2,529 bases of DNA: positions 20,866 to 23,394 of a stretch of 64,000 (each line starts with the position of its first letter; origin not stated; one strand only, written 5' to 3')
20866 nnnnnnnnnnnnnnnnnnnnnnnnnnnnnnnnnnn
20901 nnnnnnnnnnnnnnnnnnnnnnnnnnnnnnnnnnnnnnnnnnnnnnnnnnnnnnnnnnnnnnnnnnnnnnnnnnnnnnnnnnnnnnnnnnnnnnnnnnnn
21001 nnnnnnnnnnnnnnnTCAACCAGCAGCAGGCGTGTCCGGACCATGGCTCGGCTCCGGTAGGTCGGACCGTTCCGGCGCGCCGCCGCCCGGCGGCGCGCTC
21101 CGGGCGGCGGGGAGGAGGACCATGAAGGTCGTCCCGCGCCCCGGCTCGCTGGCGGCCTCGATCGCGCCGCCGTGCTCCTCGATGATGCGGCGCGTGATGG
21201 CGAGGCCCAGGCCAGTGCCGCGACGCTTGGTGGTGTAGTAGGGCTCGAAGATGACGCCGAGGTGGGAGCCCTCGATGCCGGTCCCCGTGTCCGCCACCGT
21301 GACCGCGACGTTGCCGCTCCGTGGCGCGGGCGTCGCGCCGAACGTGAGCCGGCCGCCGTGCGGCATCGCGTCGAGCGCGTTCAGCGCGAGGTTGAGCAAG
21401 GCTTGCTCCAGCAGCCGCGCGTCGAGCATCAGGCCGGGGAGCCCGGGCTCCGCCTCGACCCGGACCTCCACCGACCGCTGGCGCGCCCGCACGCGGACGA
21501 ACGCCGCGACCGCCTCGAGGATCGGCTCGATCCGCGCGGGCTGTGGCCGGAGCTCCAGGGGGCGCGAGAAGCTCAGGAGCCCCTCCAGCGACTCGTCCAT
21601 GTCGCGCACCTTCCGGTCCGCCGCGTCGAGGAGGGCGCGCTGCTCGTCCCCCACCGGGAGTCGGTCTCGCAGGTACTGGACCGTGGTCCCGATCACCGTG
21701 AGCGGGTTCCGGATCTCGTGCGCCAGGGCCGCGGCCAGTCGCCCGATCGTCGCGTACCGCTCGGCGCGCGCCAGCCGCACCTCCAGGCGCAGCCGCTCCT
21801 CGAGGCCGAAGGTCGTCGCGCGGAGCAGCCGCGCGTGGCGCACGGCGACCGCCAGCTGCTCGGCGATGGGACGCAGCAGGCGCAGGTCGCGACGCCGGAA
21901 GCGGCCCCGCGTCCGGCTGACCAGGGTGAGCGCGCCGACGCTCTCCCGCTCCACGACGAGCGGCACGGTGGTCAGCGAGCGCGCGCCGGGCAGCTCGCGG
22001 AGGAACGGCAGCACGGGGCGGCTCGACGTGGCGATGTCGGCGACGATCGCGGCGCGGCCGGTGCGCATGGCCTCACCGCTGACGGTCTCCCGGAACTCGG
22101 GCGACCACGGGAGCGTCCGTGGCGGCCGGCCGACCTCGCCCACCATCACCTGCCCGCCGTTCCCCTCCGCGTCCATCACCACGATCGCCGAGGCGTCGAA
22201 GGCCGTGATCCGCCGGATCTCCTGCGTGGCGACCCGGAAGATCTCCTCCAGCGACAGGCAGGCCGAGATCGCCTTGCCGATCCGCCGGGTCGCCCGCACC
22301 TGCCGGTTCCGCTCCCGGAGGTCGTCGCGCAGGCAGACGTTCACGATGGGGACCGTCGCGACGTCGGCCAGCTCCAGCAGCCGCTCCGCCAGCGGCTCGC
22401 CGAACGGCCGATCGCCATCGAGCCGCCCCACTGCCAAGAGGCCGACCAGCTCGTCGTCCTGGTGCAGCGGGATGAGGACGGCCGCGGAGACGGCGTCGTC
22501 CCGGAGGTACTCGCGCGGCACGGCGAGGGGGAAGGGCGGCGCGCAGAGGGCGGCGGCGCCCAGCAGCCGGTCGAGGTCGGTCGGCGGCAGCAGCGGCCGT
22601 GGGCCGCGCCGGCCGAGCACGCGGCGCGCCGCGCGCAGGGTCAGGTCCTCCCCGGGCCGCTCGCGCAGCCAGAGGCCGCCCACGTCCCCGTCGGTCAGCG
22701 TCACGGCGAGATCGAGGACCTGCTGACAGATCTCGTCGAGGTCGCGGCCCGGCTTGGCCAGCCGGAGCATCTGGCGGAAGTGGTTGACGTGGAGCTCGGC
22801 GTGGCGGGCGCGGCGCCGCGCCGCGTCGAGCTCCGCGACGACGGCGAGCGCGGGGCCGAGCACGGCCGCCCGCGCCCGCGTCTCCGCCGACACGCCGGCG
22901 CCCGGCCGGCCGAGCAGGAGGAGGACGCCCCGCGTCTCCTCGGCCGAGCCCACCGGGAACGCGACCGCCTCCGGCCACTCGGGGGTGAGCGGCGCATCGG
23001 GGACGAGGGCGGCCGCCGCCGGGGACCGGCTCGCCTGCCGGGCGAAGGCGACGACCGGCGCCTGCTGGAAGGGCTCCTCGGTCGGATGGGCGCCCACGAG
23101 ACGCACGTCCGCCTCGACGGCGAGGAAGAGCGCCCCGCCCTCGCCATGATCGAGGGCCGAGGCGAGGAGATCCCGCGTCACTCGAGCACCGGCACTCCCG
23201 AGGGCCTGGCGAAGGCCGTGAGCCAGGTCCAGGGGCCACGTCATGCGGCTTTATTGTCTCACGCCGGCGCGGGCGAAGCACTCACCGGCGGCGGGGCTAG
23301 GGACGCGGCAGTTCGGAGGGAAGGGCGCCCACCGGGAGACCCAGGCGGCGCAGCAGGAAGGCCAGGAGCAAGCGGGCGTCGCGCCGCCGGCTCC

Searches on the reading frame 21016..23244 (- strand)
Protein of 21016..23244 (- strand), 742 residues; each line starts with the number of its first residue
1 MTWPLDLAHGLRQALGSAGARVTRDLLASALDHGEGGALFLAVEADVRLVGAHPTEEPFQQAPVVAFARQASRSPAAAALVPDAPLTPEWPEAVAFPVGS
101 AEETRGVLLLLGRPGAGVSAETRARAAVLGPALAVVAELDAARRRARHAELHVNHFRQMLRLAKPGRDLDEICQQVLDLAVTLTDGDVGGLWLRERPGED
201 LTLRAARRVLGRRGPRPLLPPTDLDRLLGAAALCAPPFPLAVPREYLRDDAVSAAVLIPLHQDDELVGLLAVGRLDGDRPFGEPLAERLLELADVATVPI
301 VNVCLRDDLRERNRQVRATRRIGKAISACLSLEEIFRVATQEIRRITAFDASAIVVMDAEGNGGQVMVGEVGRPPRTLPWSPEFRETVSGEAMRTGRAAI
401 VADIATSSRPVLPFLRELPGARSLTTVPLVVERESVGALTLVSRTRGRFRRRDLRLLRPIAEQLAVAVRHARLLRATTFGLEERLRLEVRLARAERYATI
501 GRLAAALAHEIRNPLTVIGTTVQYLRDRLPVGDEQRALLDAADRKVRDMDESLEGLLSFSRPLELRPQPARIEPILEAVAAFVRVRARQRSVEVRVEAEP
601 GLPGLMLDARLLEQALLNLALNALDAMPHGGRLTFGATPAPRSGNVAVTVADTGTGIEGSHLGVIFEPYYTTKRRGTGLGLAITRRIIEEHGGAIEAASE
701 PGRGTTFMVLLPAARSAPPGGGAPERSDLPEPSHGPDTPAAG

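Call 42: search_protein_families(library=pfam, proteins=[window:21016-23244:-], max_evalue=0.001)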
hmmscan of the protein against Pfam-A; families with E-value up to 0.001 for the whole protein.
window:21016-23244:- (742 aa): 5 families
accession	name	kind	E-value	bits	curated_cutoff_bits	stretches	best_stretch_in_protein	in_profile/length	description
PF02518.31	HATPase_c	-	1.2e-25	90.5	26.4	1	608-714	2-110/111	Histidine kinase-, DNA gyrase B-, and HSP90-like ATPase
PF01590.32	GAF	-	8.2e-25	88.3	22.4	2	332-468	2-133/133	GAF domain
PF13185.12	GAF_2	-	2.4e-24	86.5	28.6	1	330-468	2-135/136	GAF domain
PF13492.12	GAF_3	-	1.5e-15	58.2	27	1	331-469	1-128/129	GAF domain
PF00512.31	HisKA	-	1.1e-12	48.2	26.9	1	501-561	3-62/66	His Kinase A (phospho-acceptor) domain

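Call 70: search_protein_families(library=ncbifam, proteins=[window:21016-23244:-], max_evalue=0.00001)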
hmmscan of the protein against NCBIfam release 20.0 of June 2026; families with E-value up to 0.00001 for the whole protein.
window:21016-23244:- (742 aa): 74 families (the best 25 are shown)
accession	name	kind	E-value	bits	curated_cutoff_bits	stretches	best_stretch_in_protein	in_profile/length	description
NF008468.0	PRK11360.1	equivalog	4.3e-67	226.9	646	1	482-715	378-610/616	two-component system sensor histidine kinase AtoS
NF007688.0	PRK10364.1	equivalog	1.1e-61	209.1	479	1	482-714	222-452/460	two-component system sensor histidine kinase ZraS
NF010411.0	PRK13837.1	equivalog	4.5e-42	144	647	1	380-720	339-682/828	two-component system VirA-like sensor kinase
NF052574.1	HisKinEspCMyxo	equivalog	3.1e-36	124.8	1200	1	483-717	400-641/785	serine histidine kinase EspC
NF053867.1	SprKinKinDBac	equivalog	2e-33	115.6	775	1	486-715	272-499/500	sporulation kinase KinD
NF046020.1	HisKinCckABruc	equivalog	1.4e-32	112.5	1000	1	482-713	462-707/868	cell cycle histidine kinase CckA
NF041777.1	sens_FixL_Rhizob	equivalog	8.7e-29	100.5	850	1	487-716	249-484/485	sensor protein FixL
NF046026.1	HisKinCckACaul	equivalog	1.1e-28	99.8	1000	1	472-715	274-534/678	cell cycle histidine kinase CckA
NF038348.1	T2SS_HK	subfamily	1.2e-28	99.9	450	1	559-712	421-572/574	histidine kinase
TIGR02966.1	phoR_proteo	equivalog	1.3e-27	96.7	334.2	1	505-710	119-332/333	phosphate regulon sensor histidine kinase PhoR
NF008312.0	PRK11100.1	equivalog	7.7e-27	94.2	356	1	498-713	254-474/477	two-component system sensor histidine kinase CreC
NF052573.1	HisKinEspAMyxo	equivalog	2.9e-26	91.7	1400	1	482-715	366-613/755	serine histidine kinase EspA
TIGR02956.1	TMAO_torS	equivalog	3e-26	91.8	676.5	1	505-718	469-687/967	TMAO reductase system sensor histidine kinase/response regulator TorS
NF006800.0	PRK09303.1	equivalog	3.7e-26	92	342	1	496-715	147-379/383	histidine kinase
NF010076.0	PRK13557.1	subfamily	1.1e-24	86.8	631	1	486-716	149-397/540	histidine kinase famiy protein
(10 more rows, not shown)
